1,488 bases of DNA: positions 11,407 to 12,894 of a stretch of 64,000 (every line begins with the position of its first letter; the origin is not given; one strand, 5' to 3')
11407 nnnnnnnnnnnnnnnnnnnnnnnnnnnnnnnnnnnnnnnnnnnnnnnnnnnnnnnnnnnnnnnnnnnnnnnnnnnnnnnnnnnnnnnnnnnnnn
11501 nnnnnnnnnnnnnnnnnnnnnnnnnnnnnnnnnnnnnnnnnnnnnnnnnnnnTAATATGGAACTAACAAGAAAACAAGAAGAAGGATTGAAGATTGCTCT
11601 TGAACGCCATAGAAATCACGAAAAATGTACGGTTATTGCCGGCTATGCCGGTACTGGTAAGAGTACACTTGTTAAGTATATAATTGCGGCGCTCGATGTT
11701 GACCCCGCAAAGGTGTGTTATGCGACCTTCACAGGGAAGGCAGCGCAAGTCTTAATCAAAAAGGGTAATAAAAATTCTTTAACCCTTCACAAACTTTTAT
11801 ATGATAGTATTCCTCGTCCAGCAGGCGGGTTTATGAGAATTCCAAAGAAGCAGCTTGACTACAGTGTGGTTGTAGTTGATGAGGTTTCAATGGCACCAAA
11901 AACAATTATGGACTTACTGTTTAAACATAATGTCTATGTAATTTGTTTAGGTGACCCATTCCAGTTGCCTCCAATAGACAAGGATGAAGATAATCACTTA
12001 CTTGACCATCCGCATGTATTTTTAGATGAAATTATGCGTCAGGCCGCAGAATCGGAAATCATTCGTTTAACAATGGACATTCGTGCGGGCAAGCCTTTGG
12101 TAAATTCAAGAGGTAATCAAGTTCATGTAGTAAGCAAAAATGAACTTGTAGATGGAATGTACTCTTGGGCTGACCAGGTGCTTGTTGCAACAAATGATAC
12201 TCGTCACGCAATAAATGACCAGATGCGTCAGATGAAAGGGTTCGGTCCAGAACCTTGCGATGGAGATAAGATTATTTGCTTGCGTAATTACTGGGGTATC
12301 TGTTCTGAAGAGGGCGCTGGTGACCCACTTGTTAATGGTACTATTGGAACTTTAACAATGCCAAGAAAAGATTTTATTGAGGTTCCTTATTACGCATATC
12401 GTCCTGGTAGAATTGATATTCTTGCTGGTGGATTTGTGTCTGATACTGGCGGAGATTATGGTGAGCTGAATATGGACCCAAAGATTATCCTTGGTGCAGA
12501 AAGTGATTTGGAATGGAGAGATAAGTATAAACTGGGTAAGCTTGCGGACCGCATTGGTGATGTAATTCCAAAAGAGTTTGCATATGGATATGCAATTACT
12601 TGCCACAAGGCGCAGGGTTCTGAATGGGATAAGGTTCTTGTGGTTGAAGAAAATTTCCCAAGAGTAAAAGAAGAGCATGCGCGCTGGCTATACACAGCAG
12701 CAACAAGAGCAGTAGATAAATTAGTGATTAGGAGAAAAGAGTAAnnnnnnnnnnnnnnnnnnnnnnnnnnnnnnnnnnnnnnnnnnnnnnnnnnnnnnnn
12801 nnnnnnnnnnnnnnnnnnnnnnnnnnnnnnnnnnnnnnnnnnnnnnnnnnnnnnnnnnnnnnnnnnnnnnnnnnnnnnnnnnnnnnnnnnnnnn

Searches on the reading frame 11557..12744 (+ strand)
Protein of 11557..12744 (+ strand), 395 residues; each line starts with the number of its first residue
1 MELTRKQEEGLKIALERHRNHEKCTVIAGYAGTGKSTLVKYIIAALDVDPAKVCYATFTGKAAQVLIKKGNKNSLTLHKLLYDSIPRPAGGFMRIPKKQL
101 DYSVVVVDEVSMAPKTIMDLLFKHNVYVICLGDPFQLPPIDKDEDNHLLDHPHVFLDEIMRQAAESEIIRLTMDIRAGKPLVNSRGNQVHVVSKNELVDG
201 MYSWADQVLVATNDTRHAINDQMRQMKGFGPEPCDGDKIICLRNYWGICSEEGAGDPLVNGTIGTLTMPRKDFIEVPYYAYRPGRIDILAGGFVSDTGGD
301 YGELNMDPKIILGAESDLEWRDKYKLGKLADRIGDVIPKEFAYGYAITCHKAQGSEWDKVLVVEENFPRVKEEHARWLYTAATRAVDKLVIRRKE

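Call 10: search_protein_families(library=pfam, proteins=[window:11557-12744:+], max_evalue=0.001)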
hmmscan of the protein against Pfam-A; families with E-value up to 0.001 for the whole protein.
window:11557-12744:+ (395 aa): 13 families
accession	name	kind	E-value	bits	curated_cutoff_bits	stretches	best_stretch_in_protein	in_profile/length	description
PF13604.12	AAA_30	-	7.8e-22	78.4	27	1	19-181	15-174/191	AAA domain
PF13245.12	AAA_19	-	2.7e-17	63.6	25.1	1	20-140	9-132/134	AAA domain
PF01443.25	Viral_helicase1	-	6.2e-17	62.6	21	2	25-157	1-116/228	Viral superfamily 1 RNA helicase core domain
PF13538.12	UvrD_C_2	-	9.2e-17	61.1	27.4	1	343-391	1-51/52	UvrD-like helicase C-terminal domain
PF13086.12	AAA_11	-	6.7e-06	26.5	27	0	101-140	213-253/257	AAA domain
PF00580.27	UvrD-helicase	-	1e-05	25.8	23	1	20-69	12-64/271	UvrD/REP helicase N-terminal domain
PF13191.12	AAA_16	-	1.8e-05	25.8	32.6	1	7-73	8-85/167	AAA ATPase domain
PF05970.20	PIF1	-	1.9e-05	24.8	25.9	1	3-121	2-122/223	PIF1-like helicase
PF13361.12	UvrD_C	-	2.2e-05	24.5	25.6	1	347-391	290-345/350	UvrD-like helicase C-terminal domain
PF13479.12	AAA_24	-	0.00026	21.3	27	1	23-120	3-83/195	AAA domain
PF24883.2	NPHP3_N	-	0.00027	21.6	24.8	1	20-61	20-61/164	Nephrocystin 3, N-terminal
PF13173.12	AAA_14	-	0.00058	20.3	27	0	22-115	2-76/129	AAA domain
PF13401.12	AAA_22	-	0.00081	20.1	27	0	20-61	3-44/130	AAA domain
